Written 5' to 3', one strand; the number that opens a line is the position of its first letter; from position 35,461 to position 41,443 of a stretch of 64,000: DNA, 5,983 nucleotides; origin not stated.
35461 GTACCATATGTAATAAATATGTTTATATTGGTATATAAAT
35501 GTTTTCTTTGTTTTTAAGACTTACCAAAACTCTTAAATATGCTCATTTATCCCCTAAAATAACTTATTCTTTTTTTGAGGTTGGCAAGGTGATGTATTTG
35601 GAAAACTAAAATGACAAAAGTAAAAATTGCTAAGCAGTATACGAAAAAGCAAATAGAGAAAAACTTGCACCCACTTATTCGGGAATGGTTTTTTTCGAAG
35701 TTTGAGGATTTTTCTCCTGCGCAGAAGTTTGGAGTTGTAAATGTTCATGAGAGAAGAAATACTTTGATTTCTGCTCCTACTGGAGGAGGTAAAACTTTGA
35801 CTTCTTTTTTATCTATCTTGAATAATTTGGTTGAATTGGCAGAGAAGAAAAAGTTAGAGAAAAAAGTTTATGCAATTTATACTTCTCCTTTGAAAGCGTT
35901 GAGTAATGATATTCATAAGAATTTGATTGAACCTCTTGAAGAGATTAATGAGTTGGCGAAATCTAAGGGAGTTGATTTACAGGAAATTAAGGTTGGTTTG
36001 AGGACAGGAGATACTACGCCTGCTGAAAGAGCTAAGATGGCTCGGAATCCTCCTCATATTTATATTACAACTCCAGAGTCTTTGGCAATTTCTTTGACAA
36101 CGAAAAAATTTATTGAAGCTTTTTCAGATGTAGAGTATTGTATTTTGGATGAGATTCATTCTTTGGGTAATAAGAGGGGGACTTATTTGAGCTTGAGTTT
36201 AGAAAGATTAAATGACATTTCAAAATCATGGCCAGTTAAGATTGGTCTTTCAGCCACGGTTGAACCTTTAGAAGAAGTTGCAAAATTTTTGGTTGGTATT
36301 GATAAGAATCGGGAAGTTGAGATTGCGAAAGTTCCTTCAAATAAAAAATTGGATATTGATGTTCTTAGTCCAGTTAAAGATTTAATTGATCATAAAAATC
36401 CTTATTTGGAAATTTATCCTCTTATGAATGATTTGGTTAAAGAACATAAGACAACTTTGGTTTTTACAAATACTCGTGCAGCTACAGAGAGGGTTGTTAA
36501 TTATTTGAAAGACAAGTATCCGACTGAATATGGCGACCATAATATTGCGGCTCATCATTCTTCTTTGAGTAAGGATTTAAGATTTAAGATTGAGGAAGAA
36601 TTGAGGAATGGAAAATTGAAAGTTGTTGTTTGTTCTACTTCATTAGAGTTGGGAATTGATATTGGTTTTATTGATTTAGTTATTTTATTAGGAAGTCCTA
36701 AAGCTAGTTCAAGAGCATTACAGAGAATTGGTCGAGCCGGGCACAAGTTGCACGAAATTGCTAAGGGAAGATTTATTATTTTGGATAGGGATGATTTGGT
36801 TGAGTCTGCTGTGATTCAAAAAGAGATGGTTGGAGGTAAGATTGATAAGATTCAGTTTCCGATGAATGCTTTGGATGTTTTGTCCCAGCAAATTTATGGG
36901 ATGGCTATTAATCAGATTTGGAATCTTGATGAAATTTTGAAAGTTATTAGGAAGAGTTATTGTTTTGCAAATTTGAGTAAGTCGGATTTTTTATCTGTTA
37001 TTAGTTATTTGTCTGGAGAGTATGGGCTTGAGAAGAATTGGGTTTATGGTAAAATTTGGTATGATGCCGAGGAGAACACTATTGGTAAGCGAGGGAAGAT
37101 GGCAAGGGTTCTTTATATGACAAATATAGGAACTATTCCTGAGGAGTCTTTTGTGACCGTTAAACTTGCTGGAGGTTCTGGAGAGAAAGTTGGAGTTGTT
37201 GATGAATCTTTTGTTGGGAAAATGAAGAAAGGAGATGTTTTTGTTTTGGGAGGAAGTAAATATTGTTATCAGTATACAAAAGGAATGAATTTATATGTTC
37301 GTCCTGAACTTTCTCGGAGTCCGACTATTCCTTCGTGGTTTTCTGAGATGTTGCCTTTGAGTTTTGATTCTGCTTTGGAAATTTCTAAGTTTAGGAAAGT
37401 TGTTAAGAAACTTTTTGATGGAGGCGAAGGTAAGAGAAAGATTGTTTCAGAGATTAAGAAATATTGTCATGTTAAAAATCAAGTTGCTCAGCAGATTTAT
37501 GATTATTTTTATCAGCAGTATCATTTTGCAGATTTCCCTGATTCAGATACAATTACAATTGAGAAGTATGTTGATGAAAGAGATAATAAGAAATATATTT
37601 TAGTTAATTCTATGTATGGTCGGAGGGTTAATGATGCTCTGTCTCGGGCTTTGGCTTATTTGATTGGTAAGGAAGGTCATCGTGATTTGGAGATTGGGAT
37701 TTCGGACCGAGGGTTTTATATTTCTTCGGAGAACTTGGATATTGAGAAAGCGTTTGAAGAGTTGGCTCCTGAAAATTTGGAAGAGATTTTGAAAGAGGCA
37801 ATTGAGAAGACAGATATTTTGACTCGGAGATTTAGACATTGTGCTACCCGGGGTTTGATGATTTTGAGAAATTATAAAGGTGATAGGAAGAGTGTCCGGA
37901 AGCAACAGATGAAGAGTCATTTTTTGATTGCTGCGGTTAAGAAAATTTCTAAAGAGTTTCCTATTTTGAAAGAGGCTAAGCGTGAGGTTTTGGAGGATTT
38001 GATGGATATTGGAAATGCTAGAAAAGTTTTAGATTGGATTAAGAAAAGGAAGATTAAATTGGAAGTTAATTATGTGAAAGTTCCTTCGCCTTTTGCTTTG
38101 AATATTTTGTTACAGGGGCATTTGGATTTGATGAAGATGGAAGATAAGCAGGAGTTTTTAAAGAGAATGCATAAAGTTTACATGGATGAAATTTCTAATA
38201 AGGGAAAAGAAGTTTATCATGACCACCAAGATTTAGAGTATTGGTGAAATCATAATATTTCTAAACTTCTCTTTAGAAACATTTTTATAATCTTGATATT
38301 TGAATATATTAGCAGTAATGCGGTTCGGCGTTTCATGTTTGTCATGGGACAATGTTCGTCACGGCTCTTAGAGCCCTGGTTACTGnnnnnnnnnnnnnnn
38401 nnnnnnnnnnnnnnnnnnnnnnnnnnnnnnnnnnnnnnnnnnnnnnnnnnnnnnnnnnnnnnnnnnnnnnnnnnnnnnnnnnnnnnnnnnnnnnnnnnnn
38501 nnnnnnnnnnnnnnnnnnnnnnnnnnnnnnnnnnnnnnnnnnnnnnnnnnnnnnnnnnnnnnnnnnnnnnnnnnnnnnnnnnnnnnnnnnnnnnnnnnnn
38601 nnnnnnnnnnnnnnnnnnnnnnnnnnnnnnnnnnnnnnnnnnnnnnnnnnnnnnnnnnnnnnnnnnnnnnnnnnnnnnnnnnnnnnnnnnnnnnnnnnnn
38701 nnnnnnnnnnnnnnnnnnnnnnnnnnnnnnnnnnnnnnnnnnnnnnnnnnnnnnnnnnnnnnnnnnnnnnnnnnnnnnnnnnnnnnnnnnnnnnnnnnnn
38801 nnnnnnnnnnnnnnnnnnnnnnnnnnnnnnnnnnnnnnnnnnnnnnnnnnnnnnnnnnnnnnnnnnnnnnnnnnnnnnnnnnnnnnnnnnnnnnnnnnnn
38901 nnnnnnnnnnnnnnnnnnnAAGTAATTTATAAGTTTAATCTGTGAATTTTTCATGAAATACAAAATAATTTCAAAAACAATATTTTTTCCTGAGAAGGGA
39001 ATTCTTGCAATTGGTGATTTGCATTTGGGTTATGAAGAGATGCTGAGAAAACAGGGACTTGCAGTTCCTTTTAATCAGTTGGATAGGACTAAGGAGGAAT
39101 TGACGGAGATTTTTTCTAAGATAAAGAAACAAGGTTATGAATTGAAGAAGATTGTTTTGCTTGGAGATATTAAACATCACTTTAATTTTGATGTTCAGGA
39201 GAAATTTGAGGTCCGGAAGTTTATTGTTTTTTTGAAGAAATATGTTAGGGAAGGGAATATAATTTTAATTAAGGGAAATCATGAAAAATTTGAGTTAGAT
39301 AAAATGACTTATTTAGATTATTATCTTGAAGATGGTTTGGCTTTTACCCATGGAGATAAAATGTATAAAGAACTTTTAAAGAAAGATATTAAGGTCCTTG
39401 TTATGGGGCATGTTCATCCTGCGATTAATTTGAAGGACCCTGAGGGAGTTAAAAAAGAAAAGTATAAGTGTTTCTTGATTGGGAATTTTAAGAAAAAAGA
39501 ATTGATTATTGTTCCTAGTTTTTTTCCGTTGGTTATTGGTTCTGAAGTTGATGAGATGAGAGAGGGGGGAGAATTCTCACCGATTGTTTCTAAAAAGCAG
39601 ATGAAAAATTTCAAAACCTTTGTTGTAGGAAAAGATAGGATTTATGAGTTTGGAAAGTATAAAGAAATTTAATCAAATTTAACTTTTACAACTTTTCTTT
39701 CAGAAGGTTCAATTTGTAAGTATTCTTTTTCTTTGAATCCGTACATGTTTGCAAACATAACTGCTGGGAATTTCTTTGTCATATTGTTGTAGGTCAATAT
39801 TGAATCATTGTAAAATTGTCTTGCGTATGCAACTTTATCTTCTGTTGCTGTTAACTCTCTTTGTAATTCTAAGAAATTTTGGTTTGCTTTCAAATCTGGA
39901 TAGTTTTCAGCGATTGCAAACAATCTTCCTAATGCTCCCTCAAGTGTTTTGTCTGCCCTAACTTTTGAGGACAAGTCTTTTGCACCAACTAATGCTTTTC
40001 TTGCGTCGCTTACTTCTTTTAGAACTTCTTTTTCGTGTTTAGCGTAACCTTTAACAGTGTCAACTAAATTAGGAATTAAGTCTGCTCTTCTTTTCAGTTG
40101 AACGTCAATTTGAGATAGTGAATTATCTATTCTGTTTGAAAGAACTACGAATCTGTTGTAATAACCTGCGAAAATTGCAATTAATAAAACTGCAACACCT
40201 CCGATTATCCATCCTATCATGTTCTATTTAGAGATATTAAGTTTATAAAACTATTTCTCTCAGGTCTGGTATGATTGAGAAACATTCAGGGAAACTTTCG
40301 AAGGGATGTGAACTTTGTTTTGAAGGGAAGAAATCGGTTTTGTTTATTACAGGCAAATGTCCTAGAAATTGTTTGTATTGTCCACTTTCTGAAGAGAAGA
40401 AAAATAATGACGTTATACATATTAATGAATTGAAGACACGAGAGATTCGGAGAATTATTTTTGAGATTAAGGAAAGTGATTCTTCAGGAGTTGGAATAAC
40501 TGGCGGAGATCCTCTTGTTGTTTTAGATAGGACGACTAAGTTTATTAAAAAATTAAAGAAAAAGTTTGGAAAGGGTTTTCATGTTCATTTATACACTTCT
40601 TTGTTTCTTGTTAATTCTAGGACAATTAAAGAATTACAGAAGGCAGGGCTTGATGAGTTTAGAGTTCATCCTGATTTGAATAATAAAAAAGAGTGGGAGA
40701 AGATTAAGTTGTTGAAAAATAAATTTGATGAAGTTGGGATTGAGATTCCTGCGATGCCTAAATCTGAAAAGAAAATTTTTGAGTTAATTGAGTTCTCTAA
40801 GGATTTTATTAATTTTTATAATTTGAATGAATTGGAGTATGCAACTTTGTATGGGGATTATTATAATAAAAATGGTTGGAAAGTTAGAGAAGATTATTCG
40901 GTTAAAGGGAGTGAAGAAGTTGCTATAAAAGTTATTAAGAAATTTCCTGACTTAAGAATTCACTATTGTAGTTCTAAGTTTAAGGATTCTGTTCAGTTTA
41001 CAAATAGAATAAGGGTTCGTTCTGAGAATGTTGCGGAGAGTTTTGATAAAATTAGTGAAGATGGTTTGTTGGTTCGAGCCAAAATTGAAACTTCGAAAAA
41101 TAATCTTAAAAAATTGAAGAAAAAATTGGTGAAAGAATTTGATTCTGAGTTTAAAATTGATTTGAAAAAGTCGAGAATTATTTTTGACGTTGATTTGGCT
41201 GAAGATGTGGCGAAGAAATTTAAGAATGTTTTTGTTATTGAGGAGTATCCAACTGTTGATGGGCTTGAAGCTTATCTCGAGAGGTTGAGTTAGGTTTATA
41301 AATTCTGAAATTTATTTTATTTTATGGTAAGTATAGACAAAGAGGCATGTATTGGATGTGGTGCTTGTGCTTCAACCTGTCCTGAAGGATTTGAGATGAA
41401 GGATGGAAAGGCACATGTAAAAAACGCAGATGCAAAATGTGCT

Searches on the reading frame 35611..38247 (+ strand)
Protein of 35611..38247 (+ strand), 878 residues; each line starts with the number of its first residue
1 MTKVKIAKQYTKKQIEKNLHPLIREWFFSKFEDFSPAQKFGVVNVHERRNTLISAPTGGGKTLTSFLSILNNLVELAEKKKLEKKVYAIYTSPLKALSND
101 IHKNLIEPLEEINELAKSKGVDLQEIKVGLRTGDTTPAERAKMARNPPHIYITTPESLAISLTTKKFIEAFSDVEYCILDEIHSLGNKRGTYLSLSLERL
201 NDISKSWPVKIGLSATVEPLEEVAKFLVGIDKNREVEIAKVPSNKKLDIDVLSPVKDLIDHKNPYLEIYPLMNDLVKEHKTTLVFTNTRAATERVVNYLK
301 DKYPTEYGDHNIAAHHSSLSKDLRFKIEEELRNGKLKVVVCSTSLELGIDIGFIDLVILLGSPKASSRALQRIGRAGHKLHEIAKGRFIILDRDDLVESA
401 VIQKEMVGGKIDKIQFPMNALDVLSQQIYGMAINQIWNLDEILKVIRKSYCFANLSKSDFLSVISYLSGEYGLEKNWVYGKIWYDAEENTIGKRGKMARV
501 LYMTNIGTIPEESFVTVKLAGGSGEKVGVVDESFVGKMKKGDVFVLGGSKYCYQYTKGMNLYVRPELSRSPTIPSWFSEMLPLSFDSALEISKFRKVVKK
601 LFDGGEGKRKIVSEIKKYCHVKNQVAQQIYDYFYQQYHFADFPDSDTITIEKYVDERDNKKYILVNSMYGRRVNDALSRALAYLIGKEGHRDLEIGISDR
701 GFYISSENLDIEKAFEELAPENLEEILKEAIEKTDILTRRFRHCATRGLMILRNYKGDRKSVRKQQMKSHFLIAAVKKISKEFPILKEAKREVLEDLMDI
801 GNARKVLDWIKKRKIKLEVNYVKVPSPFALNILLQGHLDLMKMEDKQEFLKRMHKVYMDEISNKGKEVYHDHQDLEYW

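Call 37: search_protein_families(library=pfam, proteins=[window:35611-38247:+], max_evalue=0.001)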
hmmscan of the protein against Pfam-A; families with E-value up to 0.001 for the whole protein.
window:35611-38247:+ (878 aa): 6 families
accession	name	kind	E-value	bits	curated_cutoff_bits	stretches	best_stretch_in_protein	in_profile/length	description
PF08494.16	DEAD_assoc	-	2.9e-56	190.8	23.5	1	643-829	2-191/191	DEAD/H associated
PF19306.5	WH_Lhr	-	2.1e-35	122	27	1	405-567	2-162/168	Large helicase-related protein, winged helix domain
PF00270.35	DEAD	-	6.6e-27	94.7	26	1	36-221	2-165/167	DEAD/DEAH box helicase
PF00271.37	Helicase_C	-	3.1e-19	69.7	23.5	1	275-377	9-107/110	Helicase conserved C-terminal domain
PF04851.21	ResIII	-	3.2e-09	37.3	22.5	1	37-218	20-163/164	Type III restriction enzyme, res subunit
PF22590.2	Cas3-like_C_2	-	4.1e-05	24.2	27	1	279-376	2-101/106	CRISPR-associated nuclease/helicase Cas3, C-terminal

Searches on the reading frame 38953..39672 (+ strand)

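Call 37: search_protein_families(library=pfam, proteins=[window:38953-39672:+], max_evalue=0.001)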
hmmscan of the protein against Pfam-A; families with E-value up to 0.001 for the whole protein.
window:38953-39672:+ (239 aa): 1 family
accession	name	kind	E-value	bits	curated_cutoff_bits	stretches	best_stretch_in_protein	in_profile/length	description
PF00149.33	Metallophos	-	2.2e-09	38.5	21.5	1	17-157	3-159/191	Calcineurin-like phosphoesterase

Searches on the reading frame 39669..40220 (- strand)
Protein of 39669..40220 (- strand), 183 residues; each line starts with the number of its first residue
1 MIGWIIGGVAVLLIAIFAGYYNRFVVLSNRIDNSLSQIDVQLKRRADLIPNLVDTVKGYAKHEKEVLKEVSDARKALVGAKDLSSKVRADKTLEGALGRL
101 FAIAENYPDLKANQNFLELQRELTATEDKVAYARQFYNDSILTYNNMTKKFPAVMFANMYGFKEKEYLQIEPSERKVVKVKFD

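Call 37: search_protein_families(library=pfam, proteins=[window:39669-40220:-], max_evalue=0.001)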
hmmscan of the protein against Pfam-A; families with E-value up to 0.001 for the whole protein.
window:39669-40220:- (183 aa): 2 families
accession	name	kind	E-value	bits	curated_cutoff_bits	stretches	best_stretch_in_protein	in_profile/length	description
PF04011.17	LemA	-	4.5e-59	199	26.2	1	35-182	2-149/149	LemA family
PF25474.1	TPR_TmcB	-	0.00082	19.7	27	0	23-87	58-122/125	TmcB, TPR repeats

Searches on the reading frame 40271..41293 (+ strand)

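Call 37: search_protein_families(library=pfam, proteins=[window:40271-41293:+], max_evalue=0.001)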
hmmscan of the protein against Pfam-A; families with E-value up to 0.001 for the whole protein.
window:40271-41293:+ (340 aa): 2 families
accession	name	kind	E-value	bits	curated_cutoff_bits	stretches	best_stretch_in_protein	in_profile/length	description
PF04055.27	Radical_SAM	-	4.1e-15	56.8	29.5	1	26-140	3-115/166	Radical SAM superfamily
PF13353.11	Fer4_12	-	3.1e-08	34.5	22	1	18-111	4-92/137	4Fe-4S single cluster domain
